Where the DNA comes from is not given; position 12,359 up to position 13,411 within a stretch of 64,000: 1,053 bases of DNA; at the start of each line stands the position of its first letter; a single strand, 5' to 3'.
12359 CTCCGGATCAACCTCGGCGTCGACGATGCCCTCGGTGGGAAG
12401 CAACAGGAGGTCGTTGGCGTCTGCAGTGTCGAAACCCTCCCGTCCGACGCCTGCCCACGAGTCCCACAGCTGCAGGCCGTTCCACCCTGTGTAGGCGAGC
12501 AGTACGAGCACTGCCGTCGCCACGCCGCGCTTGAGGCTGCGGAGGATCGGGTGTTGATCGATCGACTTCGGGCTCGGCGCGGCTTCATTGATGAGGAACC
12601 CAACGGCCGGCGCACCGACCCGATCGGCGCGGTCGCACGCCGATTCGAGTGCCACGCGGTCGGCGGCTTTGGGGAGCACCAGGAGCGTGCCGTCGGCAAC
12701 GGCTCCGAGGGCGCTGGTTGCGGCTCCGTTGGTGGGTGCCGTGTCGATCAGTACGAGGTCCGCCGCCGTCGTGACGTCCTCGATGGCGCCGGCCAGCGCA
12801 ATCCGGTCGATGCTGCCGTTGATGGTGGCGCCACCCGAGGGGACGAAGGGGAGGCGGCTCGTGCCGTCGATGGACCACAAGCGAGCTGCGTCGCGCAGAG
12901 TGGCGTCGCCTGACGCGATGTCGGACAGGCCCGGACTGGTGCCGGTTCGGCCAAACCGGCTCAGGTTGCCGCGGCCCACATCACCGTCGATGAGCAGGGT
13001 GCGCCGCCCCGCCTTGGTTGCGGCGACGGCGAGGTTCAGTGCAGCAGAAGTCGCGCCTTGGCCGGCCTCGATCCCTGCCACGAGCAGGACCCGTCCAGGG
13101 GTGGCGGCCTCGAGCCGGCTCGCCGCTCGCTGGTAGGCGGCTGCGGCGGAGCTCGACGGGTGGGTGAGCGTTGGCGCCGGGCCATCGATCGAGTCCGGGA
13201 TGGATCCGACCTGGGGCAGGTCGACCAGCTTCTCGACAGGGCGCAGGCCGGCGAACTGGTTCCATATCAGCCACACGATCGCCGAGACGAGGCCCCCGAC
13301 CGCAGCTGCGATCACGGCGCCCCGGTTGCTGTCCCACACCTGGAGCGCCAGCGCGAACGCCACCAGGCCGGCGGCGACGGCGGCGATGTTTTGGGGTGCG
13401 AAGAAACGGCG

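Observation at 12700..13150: BY-kinase-like domain has a degenerate Walker A (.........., no Lys): likely pseudo-kinase/scaffold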

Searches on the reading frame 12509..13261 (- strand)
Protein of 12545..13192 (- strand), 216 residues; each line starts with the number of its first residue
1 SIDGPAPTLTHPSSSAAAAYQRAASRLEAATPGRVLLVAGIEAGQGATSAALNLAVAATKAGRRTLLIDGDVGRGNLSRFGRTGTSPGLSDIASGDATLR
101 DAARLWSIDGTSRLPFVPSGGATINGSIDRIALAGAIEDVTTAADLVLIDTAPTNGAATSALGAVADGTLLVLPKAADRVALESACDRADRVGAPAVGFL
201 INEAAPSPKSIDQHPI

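Call 11: search_solved_structures(query=window:12545-13192:-, max_evalue=0.01, show_alignments=4)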
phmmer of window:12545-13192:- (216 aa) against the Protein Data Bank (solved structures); distinct sequences matched with E-value up to 0.01: 27.
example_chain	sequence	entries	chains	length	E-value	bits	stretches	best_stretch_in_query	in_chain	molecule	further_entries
6z0p_A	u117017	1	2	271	9.9e-15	58.4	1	31-207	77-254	BceF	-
3la6_A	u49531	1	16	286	5.2e-11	46.3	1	32-203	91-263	Tyrosine-protein kinase wzc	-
9xgv_A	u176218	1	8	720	3.4e-10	43.7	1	32-203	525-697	Tyrosine-protein kinase wzc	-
9r62_I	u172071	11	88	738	3.4e-10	43.6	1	32-203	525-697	Tyrosine-protein kinase wzc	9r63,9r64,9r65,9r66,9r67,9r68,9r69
5j1j_A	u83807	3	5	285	3.6e-10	43.5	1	29-173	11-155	Site-determining protein | Transcriptional antiactivator FleN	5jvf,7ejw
4jlv_A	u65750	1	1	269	2.3e-09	40.9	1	34-206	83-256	C-terminal fragment of Membrane protein CapA1, Putative uncharacterized protein capB1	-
8p53_A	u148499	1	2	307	4.2e-09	40.1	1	26-173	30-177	Antiactivator FleN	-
8pb9_A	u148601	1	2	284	4.8e-09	39.9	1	28-173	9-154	Antiactivator FleN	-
1ion_A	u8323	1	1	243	5.1e-09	39.8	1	35-211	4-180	PROBABLE CELL DIVISION INHIBITOR MIND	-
1g3q_A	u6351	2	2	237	1.1e-08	38.7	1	33-210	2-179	CELL DIVISION INHIBITOR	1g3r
6u1q_A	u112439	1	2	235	2.7e-08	37.4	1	34-180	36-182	VpsO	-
4jmp_A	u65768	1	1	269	1.3e-07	35.2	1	17-210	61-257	C-terminal fragment of CapA, Protein tyrosine kinase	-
3bfv_A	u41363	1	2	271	1.3e-07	35.2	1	18-210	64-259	Membrane protein CapA1, Protein tyrosine kinase,Protein tyrosine kinase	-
2ved_A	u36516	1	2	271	1.3e-07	35.2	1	17-210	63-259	MEMBRANE PROTEIN CAPA1, PROTEIN TYROSINE KINASE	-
1wcv_1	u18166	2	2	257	1.3e-06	31.9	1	36-185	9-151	SEGREGATION PROTEIN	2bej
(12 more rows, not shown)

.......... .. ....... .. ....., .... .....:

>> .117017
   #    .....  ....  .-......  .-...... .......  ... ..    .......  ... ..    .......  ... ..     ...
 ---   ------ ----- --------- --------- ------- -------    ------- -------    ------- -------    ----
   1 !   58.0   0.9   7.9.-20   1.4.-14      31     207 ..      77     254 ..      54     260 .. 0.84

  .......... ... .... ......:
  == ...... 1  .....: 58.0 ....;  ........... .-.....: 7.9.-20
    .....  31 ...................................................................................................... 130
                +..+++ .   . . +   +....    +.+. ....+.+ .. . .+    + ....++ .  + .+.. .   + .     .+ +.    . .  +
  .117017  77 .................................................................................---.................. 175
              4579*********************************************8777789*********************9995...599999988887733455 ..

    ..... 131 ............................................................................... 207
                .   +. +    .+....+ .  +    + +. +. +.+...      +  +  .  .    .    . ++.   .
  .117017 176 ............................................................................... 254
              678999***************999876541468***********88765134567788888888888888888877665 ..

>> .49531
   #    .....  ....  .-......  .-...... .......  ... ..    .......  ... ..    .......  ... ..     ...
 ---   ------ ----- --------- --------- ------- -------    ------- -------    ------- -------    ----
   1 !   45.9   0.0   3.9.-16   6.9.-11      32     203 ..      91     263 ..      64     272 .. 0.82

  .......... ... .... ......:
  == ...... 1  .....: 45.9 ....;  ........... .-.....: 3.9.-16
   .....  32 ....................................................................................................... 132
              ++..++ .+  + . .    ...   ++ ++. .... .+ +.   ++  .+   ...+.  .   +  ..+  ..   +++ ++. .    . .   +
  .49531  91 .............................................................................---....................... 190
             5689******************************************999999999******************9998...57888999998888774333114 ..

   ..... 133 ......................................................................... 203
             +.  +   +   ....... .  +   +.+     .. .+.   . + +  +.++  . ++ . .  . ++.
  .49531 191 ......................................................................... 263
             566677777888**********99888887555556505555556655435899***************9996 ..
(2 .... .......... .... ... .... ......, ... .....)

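Call 33: search_protein_representatives(protein=window:12545-13192:-)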
Query: 216 residues. Proteins with E-value up to 0.001 (for the whole library): 23048; up to 1e-10: 1247; up to 1e-30: 9. The best 150 are listed.
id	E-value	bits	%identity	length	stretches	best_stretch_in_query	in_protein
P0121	7.1e-44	166.7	48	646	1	4-204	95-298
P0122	5.7e-42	160.4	47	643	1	2-205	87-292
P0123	1.0e-39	153.1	46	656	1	3-206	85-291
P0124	1.2e-37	146.3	40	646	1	3-203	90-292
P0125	3.8e-36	141.4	42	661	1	3-206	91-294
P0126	6.3e-36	140.7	43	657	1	14-204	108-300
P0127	7.3e-35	137.3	45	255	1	2-205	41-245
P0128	1.8e-31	126.2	44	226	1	12-203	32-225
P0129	7.7e-31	124.1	42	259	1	4-205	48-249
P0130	1.6e-28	116.6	42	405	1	21-190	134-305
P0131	2.3e-28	116.1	53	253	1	3-123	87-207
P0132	3.3e-28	115.5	43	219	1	38-205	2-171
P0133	1.4e-27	113.5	37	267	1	3-200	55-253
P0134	1.1e-26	110.5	38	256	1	4-206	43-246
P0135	7.3e-26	107.9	38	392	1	13-204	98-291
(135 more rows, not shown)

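Call 37: find_related_loci(query=A2, collection=genome_contigs, flank=6000)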
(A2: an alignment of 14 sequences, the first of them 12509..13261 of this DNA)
Query A2 (251 aa) in genome_contigs; peptide patterns used: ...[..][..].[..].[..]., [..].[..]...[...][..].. (x = any residue, [..] = any of these).
600 stretches matched a pattern (row limit reached: there are more); 386 encode a relative of the query (tblastn E <= 1e-3); the best 80 are kept; 80 distinct loci.
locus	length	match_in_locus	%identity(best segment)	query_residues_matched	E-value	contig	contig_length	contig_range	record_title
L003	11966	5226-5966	45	10-251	4e-50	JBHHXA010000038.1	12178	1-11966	MAG: Acidimicrobiia bacterium isolate D_3_bin.12 NODE_2255_length_12178_cov_4.943661, whole genome shotgun sequence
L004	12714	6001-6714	44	9-245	2e-48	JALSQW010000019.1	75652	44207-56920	MAG: Acidimicrobiia bacterium isolate 356-308_maxbin2_scaf2bin.115 356-308_scaffold_164_c1, whole genome shotgun sequenc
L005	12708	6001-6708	45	11-245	4e-48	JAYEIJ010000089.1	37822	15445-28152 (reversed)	MAG: Actinomycetota bacterium isolate MAG194 MAG194_89, whole genome shotgun sequence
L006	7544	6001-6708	44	11-245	2e-47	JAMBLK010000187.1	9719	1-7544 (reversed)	MAG: Actinomycetes bacterium isolate H2.bin.94 k83_1040814, whole genome shotgun sequence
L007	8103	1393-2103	41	10-248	2e-46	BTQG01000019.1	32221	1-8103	MAG: Acidimicrobiia bacterium BMS9Abin07 DNA, NODE_289_length_32221, whole genome shotgun sequence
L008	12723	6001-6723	40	9-249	3e-46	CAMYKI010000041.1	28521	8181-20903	MAG: uncultured Acidimicrobiaceae bacterium isolate FCS_M_Acidobacteriota_18 genome assembly, contig: scaffold_1331, who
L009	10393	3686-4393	42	11-245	1e-45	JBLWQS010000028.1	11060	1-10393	MAG: Acidimicrobiia bacterium isolate Y21vigr1_06 NODE_28_length_11060_cov_4.177647, whole genome shotgun sequence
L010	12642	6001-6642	44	14-227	1e-44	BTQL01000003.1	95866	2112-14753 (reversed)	MAG: Acidimicrobiia bacterium BMS9Abin12 DNA, NODE_19_length_95866, whole genome shotgun sequence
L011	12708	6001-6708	43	11-245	3e-44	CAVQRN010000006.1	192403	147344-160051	MAG: uncultured Actinomycetota bacterium isolate MFD09779.bin.2.174 genome assembly, contig: contig_42603, whole genome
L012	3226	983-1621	42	15-227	3e-44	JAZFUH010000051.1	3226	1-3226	MAG: Acidimicrobiia bacterium isolate BS2bin.53 BS2bin.53_51, whole genome shotgun sequence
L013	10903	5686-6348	43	15-233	7e-43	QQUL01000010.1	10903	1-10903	MAG: Armatimonadetes bacterium isolate ATM 1232, whole genome shotgun sequence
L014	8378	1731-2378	42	12-227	8e-41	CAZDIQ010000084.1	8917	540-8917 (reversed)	MAG TPA_asm: uncultured Acidimicrobiaceae bacterium isolate SRP344714_co2_149 genome assembly, contig: NODE_20745_length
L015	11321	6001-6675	36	16-230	5e-28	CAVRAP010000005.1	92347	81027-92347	MAG: uncultured Actinomycetota bacterium isolate MFD03551.bin.1.83 genome assembly, contig: contig_16425, whole genome s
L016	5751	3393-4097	39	13-251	1e-26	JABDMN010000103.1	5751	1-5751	MAG: Acidimicrobiia bacterium isolate SS_bin_102 k127_1451689, whole genome shotgun sequence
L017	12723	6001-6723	32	15-245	3e-21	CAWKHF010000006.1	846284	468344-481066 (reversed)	MAG: uncultured Planctomycetota bacterium isolate MFD09603.bin.2.73 genome assembly, contig: contig_18064, whole genome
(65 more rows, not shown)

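Call 42: search_solved_structures(query=A2, max_evalue=0.001, show_alignments=5)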
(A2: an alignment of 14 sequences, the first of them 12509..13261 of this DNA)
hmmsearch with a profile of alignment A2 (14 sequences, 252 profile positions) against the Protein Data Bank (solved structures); distinct sequences matched with E-value up to 0.001: 40.
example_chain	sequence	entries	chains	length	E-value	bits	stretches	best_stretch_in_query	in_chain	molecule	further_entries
6z0p_A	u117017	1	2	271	3.3e-26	95.3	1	52-226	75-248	BceF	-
4jlv_A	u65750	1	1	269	2.3e-25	92.5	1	2-235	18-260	C-terminal fragment of Membrane protein CapA1, Putative uncharacterized protein capB1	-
3la6_A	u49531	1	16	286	3.6e-23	85.3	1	53-228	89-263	Tyrosine-protein kinase wzc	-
9xgv_A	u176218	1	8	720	2.5e-22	82.5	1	53-228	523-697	Tyrosine-protein kinase wzc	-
9r62_I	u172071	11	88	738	2.6e-22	82.5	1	53-228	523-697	Tyrosine-protein kinase wzc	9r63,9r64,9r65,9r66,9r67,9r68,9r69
6u1q_A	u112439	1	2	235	1.9e-20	76.4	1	53-235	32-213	VpsO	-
4jmp_A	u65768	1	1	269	2e-20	76.3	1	2-233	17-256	C-terminal fragment of CapA, Protein tyrosine kinase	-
2ved_A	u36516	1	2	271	3.7e-20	75.4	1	2-233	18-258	MEMBRANE PROTEIN CAPA1, PROTEIN TYROSINE KINASE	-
3bfv_A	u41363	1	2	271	3.7e-20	75.4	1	2-233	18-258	Membrane protein CapA1, Protein tyrosine kinase,Protein tyrosine kinase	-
1g3q_A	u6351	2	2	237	1.4e-18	70.3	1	56-234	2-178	CELL DIVISION INHIBITOR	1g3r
1ion_A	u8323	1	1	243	2.3e-18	69.6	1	57-234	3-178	PROBABLE CELL DIVISION INHIBITOR MIND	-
9i2q_D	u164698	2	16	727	2.6e-15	59.6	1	53-232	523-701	Putative transmembrane protein Wzc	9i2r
7ni2_A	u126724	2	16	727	2.6e-15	59.6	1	53-232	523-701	Tyrosine-protein kinase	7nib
9exo_H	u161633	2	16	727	2.6e-15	59.5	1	53-232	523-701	Putative transmembrane protein Wzc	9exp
7nhr_A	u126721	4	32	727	2.6e-15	59.5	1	53-232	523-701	Putative transmembrane protein Wzc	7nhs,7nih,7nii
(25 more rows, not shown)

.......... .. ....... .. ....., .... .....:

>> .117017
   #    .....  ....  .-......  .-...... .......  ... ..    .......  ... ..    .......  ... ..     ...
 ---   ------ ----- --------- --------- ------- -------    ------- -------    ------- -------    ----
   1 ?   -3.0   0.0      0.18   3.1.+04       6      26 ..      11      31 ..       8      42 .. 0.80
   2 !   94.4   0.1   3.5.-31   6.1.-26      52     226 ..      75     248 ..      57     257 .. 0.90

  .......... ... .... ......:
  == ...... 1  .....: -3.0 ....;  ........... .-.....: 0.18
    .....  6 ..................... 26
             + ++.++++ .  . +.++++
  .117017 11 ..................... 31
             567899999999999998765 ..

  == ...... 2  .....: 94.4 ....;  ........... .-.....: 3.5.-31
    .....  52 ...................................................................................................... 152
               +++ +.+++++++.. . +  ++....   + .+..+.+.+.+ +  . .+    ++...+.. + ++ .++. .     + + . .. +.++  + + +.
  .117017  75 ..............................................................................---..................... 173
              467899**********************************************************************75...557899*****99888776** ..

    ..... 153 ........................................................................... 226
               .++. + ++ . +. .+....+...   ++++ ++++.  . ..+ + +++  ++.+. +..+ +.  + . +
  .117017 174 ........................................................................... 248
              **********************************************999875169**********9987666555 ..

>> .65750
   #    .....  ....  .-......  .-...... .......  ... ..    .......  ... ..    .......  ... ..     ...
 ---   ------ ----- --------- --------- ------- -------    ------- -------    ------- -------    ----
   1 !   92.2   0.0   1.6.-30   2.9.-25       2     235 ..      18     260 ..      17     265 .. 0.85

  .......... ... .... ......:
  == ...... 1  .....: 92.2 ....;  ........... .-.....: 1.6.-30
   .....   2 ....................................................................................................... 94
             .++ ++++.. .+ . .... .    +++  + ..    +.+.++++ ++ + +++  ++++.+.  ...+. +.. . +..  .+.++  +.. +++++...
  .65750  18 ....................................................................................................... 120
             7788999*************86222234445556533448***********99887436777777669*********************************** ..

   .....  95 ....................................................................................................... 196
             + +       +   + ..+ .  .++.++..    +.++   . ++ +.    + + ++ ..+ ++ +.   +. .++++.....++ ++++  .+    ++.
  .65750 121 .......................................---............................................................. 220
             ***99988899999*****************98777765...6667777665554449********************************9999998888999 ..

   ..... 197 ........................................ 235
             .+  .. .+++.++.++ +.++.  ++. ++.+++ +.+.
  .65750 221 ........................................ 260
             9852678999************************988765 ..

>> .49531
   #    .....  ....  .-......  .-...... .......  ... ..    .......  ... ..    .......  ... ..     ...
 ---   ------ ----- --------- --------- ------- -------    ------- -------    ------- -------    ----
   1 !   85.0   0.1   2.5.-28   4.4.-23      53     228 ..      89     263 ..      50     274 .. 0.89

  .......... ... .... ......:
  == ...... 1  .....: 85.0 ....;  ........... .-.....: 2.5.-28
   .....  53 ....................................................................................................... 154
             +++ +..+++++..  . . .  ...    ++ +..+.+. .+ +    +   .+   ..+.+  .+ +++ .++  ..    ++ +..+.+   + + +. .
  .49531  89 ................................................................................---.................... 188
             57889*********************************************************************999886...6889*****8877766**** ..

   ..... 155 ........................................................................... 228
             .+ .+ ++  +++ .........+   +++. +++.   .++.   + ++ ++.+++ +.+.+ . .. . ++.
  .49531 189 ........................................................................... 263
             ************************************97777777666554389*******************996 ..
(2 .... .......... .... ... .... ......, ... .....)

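Call 56: find_encoding_contigs(protein=P0127, flank=5000, max_places=3)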
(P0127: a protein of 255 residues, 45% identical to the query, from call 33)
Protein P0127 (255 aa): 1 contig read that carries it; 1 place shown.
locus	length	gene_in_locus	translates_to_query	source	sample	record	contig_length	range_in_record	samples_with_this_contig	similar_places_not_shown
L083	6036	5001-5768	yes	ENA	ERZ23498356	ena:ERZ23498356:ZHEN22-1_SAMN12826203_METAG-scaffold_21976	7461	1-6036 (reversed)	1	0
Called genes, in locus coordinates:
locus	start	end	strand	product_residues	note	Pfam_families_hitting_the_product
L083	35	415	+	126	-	-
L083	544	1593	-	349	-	PF00140:Sigma70_r1_2, PF04542:Sigma70_r2, PF04539:Sigma70_r3, PF04545:Sigma70_r4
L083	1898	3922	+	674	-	PF03190:Thioredox_DsbH, PF13899:Thioredoxin_7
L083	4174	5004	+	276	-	-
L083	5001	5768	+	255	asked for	-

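Call 76: find_encoding_contigs(protein=P0129, flank=6000, max_places=3)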
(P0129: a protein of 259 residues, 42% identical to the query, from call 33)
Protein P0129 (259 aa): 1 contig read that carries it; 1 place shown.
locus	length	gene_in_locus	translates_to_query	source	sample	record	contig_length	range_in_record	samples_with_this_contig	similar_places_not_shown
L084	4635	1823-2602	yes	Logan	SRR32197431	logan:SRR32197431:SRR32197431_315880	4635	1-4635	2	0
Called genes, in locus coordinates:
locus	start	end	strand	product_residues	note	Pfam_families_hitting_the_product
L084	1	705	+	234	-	?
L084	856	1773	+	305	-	-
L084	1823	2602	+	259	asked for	-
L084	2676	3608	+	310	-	-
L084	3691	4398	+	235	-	-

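Call 77: find_encoding_contigs(protein=P0134, flank=6000, max_places=3)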
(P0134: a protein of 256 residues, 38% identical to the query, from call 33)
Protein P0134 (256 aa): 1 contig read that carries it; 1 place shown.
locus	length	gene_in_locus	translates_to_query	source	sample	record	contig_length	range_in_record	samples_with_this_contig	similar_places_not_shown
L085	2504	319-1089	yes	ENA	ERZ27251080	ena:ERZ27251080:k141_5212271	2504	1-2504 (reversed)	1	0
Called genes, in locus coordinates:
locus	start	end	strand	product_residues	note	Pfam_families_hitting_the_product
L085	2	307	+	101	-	?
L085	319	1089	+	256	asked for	-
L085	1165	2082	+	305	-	-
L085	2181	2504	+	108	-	?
